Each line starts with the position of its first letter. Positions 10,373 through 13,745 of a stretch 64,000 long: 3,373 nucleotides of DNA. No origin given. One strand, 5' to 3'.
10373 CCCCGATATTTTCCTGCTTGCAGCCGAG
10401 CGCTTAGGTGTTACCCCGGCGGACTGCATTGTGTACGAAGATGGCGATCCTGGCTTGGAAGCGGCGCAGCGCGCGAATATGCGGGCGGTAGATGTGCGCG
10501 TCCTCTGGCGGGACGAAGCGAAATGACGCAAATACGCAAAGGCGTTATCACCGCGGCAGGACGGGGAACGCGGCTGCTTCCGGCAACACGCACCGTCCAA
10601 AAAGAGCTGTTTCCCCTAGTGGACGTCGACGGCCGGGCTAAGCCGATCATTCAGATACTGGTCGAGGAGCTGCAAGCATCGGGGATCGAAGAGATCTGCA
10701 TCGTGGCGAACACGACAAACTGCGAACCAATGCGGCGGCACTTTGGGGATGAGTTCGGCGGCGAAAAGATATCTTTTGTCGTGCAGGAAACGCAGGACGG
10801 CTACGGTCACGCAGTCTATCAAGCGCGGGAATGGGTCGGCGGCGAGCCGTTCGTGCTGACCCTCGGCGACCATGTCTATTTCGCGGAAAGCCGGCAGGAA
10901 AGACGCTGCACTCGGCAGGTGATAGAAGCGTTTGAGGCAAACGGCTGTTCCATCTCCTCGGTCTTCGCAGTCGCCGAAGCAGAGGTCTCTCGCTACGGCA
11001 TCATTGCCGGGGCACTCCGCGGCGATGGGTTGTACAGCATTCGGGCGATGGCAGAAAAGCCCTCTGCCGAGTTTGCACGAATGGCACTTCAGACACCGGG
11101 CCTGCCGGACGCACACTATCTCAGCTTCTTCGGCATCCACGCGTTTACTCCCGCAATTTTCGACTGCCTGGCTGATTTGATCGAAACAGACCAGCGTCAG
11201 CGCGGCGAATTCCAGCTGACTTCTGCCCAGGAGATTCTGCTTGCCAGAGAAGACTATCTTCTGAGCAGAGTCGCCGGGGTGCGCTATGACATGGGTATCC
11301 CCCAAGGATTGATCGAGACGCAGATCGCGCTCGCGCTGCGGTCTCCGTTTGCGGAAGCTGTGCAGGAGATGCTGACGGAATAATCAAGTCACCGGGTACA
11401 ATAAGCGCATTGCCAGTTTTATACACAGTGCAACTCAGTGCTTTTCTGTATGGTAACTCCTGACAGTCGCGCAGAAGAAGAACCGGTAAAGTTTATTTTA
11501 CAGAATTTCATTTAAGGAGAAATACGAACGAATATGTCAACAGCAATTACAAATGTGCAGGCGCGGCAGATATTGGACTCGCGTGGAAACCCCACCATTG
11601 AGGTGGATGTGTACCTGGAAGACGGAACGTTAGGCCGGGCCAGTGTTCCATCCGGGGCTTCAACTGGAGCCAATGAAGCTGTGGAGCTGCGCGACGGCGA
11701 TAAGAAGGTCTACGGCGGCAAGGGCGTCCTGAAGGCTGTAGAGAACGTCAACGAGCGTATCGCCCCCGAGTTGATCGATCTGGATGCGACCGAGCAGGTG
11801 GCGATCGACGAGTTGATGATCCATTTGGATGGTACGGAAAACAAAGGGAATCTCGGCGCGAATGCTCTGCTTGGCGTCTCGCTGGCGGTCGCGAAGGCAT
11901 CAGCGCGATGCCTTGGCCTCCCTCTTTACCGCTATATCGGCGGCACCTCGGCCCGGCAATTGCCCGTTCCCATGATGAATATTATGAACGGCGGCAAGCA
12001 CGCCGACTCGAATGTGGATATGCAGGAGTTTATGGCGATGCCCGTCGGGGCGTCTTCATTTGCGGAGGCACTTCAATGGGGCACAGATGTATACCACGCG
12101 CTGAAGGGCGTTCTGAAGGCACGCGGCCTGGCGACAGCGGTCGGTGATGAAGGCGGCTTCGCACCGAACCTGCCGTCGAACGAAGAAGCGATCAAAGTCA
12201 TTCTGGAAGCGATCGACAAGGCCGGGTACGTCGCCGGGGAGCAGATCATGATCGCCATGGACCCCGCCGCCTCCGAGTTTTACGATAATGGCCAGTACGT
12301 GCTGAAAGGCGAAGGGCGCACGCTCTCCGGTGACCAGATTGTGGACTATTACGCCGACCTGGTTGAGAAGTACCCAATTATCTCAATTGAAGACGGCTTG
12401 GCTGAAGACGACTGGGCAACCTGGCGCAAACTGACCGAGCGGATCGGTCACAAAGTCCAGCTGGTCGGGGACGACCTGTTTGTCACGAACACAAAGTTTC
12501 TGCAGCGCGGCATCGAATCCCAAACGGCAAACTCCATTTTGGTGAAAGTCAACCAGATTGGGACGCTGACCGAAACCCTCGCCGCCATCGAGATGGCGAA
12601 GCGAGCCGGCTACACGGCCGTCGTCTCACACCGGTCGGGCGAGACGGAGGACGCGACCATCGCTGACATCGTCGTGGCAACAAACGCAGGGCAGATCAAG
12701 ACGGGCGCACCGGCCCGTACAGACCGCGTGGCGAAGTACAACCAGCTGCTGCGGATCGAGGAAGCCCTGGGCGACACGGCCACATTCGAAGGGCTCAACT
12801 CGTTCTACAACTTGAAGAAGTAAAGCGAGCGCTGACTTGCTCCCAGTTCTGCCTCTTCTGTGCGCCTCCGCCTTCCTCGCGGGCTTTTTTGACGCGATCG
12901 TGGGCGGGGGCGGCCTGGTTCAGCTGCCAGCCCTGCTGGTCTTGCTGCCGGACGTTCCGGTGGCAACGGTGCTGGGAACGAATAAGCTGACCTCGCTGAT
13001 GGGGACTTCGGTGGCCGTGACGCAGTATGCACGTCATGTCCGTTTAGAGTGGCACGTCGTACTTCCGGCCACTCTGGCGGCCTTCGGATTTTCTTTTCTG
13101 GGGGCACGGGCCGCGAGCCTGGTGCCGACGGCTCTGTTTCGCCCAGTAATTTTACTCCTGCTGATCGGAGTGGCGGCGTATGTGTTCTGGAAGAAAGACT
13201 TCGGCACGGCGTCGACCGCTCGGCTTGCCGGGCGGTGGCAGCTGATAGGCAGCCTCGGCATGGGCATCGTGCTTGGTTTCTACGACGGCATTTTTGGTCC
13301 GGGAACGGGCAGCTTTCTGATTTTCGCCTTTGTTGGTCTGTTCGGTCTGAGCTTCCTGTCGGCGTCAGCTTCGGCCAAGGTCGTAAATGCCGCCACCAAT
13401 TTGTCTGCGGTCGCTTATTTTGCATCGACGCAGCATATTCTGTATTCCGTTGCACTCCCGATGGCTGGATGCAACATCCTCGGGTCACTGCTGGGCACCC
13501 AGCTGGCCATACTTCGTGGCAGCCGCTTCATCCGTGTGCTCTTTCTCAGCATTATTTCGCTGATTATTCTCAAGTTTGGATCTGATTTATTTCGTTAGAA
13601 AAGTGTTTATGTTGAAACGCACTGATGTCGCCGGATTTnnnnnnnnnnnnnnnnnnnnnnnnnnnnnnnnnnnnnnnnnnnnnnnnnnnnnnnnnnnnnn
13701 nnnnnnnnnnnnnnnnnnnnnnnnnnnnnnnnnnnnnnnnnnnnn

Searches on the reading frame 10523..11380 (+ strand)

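Call 65: search_protein_families(library=pfam, proteins=[window:10523-11380:+], max_evalue=0.00001)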
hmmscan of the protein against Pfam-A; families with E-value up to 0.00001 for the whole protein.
window:10523-11380:+ (286 aa): 2 families
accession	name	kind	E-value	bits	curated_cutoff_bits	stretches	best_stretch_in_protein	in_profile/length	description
PF00483.29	NTP_transferase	-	1.5e-26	93.9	21.2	1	6-266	1-238/245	Nucleotidyl transferase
PF12804.13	NTP_transf_3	-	6.8e-09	36.5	27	1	7-143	1-117/160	MobA-like NTP transferase domain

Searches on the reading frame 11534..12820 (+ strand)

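Call 66: search_protein_families(library=pfam, proteins=[window:11534-12820:+], max_evalue=0.00001)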
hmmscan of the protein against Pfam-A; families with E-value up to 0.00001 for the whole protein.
window:11534-12820:+ (429 aa): 2 families
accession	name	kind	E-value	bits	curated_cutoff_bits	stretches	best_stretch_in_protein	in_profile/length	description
PF00113.28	Enolase_C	-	2.5e-136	454.2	21.5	1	142-425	3-294/296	Enolase, C-terminal TIM barrel domain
PF03952.21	Enolase_N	-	4.8e-62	208.4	35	1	5-135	1-131/131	Enolase, N-terminal domain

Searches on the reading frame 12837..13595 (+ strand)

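Call 66: search_protein_families(library=pfam, proteins=[window:12837-13595:+], max_evalue=0.00001)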
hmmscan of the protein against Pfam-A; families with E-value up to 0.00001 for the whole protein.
window:12837-13595:+ (253 aa): 1 family
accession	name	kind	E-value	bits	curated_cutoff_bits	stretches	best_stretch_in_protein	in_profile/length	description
PF01925.25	TauE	-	2.9e-42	145.4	32.6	1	9-246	2-236/237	Sulfite exporter TauE/SafE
